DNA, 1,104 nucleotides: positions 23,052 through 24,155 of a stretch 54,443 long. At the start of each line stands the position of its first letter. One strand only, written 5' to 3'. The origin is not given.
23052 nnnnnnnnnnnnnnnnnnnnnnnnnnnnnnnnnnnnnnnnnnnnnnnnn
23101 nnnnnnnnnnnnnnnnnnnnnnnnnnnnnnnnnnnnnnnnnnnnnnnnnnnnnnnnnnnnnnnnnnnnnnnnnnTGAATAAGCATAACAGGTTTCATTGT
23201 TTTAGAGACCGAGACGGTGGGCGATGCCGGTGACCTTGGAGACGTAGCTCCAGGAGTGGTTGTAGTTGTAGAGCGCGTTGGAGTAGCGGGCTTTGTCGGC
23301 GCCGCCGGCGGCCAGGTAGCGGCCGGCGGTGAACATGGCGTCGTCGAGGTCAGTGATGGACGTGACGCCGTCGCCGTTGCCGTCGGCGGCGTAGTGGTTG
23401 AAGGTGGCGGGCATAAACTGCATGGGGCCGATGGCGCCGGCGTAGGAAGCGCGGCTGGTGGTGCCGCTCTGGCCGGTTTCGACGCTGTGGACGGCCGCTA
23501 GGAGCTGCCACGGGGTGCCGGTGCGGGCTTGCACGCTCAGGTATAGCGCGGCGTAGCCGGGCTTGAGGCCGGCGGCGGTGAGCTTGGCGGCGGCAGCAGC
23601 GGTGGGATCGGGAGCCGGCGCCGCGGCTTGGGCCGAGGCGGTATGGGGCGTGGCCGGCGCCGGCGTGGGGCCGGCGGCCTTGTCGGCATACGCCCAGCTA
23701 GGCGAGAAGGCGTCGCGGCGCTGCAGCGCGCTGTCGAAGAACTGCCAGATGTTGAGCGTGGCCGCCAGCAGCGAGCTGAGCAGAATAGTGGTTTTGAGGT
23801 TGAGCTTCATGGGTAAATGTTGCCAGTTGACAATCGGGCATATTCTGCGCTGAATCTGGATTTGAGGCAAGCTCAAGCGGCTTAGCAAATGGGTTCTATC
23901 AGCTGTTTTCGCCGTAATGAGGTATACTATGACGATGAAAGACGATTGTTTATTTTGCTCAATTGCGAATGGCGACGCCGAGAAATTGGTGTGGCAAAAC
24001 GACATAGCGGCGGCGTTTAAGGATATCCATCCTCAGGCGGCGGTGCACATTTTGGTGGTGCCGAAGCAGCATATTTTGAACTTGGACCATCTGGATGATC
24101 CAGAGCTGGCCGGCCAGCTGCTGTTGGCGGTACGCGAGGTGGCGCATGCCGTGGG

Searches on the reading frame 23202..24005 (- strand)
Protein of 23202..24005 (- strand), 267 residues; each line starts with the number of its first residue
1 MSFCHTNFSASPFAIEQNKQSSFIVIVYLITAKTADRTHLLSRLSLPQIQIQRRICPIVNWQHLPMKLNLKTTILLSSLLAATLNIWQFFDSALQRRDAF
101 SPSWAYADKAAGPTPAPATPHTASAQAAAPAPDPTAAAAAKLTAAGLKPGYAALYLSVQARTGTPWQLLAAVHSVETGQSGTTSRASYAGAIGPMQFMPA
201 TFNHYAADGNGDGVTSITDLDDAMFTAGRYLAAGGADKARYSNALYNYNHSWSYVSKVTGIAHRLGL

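Call 80: search_protein_families(library=pfam, proteins=[window:23202-24005:-], max_evalue=0.001)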
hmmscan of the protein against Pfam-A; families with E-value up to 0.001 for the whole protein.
window:23202-24005:- (267 aa): 2 families
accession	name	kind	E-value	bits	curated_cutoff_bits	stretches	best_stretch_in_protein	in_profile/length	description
PF13406.11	SLT_2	-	2.7e-14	53.5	24.3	1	167-235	130-200/292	Transglycosylase SLT domain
PF01464.25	SLT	-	1.5e-05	25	21.3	1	160-250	8-96/117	Transglycosylase SLT domain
